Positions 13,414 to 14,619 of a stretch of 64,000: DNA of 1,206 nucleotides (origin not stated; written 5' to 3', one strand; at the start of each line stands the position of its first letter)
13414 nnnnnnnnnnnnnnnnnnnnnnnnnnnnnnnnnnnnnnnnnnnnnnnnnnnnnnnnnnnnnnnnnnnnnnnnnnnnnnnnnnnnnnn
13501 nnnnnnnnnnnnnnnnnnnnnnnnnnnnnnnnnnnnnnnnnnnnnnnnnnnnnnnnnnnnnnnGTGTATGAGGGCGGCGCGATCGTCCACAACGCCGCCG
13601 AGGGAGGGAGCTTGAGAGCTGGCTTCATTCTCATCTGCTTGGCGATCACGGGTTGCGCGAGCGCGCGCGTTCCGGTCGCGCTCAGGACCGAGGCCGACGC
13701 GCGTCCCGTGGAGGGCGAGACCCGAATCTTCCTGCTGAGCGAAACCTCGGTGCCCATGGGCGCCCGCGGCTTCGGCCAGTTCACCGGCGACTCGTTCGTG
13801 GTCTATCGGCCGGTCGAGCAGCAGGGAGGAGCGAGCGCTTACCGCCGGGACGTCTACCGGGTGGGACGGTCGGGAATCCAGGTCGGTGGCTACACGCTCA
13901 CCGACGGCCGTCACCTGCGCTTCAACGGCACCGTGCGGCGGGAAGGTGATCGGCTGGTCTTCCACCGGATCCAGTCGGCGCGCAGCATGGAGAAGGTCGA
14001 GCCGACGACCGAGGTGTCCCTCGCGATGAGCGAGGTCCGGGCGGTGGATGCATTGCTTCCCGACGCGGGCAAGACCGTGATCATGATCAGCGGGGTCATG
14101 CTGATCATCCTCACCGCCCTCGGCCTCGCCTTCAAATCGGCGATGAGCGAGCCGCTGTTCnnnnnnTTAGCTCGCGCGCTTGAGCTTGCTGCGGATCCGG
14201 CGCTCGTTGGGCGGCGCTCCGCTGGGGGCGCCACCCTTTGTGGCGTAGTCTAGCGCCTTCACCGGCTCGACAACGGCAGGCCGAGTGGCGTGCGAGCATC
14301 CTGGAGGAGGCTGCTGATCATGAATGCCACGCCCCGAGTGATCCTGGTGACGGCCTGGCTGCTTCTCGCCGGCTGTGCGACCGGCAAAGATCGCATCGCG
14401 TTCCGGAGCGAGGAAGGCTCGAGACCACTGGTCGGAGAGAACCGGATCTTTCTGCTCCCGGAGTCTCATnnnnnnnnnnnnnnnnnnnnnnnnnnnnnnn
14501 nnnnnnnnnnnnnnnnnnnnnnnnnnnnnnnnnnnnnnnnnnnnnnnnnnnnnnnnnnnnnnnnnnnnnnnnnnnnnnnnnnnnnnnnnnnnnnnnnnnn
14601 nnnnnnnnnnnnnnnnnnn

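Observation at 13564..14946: Tandem paralogous dual-anchored lipoproteins, each followed by an identical 55-nt copy of the pilB 3' end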

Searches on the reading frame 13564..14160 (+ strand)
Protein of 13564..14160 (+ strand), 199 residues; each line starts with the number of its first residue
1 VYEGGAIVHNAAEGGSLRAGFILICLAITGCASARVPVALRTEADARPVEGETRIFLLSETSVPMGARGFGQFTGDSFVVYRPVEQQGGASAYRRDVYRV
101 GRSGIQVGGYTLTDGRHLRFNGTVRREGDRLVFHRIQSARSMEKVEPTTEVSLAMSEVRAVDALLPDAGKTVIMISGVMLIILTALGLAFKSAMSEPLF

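Call 6: search_protein_families(library=pfam, proteins=[window:13564-14160:+], max_evalue=0.01)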
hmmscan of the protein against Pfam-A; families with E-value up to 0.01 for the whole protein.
window:13564-14160:+ (199 aa): 0 families

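Call 7: search_protein_families(library=ncbifam, proteins=[window:13564-14160:+], max_evalue=0.01)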
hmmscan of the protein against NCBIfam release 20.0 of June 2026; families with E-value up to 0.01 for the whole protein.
window:13564-14160:+ (199 aa): 0 families

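Call 54: predict_structure(alignment_id=A5)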
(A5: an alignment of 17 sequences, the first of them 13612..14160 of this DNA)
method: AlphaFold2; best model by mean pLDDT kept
length: 183 residues; sequences in the alignment: 17
mean_pLDDT: 86.1   pTM: 0.74
mean pLDDT of the five models: 86.1, 85.8, 85.0, 82.4, 82.1
residues with pLDDT >= 90: 91; 70-90: 68; 50-70: 23; < 50: 1
segments of 3 or more residues with pLDDT < 50: none
pLDDT, mean of each block of 10 residues (from residue 1): 73 77 90 90 76 92 90 80 94 96 96 95 68 90 95 79 89 88 61
secondary structure, 60 per line:
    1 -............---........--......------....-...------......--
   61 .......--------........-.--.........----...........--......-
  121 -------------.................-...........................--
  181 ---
elements in order: H2-13 E17-24 E30-32 E39-42 E53-58 E61-67 E76-83 E88-96 E101-111 E114-119 E134-138 E142-150 H152-178

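Call 65: find_homologous_proteins(query=window:13612-14160:+, max_evalue=0.001)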
Query window:13612-14160:+ (183 aa): 2 proteins with E <= 0.001 among 240 candidates.
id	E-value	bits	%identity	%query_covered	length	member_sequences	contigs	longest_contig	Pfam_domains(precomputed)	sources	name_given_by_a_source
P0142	1.4e-111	388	99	100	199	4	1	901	-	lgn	-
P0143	9.0e-70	252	68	95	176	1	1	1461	-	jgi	-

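Call 66: find_encoding_contigs(protein=P0142, flank=5000, max_places=10)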
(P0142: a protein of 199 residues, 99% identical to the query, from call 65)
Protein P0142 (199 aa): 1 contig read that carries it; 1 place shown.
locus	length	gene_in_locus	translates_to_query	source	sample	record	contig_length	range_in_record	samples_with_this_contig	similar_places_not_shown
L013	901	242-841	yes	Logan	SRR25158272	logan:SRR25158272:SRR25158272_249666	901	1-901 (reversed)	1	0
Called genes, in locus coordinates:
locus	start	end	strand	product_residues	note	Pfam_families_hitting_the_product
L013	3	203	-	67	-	?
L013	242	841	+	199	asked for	-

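Call 67: list_cluster_members(proteins=[P0142, P0001, P0022])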
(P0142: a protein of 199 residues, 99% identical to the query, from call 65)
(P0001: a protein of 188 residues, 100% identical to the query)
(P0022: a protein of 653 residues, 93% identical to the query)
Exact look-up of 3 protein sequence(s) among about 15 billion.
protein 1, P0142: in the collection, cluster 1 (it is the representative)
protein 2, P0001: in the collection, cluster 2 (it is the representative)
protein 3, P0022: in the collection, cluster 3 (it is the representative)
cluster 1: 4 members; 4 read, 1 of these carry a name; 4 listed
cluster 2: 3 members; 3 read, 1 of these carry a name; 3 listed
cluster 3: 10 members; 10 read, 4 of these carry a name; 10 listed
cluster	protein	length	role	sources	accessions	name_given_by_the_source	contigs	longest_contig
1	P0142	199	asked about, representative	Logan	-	-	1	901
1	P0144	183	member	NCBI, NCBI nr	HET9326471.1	MAG TPA: hypothetical protein VFQ05_06860 [Candidatus Eisenbacteria bacterium] | hypothetical protein [Candidatus Eisenbacteria bacterium]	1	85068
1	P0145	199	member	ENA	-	-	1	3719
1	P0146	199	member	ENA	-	-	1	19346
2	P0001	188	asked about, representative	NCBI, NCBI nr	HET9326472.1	MAG TPA: hypothetical protein VFQ05_06865 [Candidatus Eisenbacteria bacterium] | hypothetical protein [Candidatus Eisenbacteria bacterium]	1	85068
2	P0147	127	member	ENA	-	-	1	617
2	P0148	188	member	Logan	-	-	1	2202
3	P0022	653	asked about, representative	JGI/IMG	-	type IV pilus assembly protein PilB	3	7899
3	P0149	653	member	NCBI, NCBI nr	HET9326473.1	MAG TPA: ATPase, T2SS/T4P/T4SS family [Candidatus Eisenbacteria bacterium] | ATPase, T2SS/T4P/T4SS family [Candidatus Eisenbacteria bacterium]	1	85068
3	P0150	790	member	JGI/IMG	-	type IV pilus assembly protein PilB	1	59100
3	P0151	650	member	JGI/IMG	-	type IV pilus assembly protein PilB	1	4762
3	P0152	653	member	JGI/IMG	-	-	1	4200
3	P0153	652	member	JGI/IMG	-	-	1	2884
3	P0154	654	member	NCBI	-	-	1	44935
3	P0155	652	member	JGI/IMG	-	-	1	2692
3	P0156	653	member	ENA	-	-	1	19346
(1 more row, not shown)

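Call 70: find_encoding_contigs(protein=P0148, flank=5000, max_places=10)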
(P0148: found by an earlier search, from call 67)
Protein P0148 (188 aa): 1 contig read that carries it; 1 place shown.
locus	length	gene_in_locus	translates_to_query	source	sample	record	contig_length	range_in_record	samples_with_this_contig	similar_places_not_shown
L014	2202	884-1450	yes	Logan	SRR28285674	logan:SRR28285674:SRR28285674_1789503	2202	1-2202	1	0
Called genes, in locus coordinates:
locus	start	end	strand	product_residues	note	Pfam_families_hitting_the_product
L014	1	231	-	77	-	?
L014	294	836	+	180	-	-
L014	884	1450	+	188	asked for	-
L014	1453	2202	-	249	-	?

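Call 81: search_protein_families(library=padloc, proteins=[window:13612-14160:+, L014:294-833:+], max_evalue=0.1)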
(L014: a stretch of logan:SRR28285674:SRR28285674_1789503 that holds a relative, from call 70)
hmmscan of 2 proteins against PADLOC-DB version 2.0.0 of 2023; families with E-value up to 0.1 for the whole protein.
window:13612-14160:+ (183 aa): 0 families

L014:294-833:+ (180 aa): 0 families

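Call 82: search_protein_families(library=phrogs, proteins=[window:13612-14160:+, L014:294-833:+], max_evalue=0.1)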
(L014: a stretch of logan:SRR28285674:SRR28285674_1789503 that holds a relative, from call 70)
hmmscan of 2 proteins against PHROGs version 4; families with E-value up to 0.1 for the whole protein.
window:13612-14160:+ (183 aa): 0 families

L014:294-833:+ (180 aa): 0 families

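Call 83: search_solved_structures(query=A5, max_evalue=1)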
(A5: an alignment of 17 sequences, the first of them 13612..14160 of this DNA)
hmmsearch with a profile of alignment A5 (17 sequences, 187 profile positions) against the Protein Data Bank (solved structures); distinct sequences matched with E-value up to 1: 1.
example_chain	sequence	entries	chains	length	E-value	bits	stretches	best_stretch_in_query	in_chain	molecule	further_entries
9b6q_H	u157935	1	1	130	0.58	12.8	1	102-150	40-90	Fab1-4 heavy chain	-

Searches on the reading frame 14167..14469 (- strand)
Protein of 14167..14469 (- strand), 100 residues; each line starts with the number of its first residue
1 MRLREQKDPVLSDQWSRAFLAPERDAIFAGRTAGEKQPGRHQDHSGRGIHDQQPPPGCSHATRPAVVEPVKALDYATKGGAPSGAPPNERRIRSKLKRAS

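Call 6: search_protein_families(library=pfam, proteins=[window:14167-14469:-], max_evalue=0.01)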
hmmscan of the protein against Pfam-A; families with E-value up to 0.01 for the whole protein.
window:14167-14469:- (100 aa): 0 families
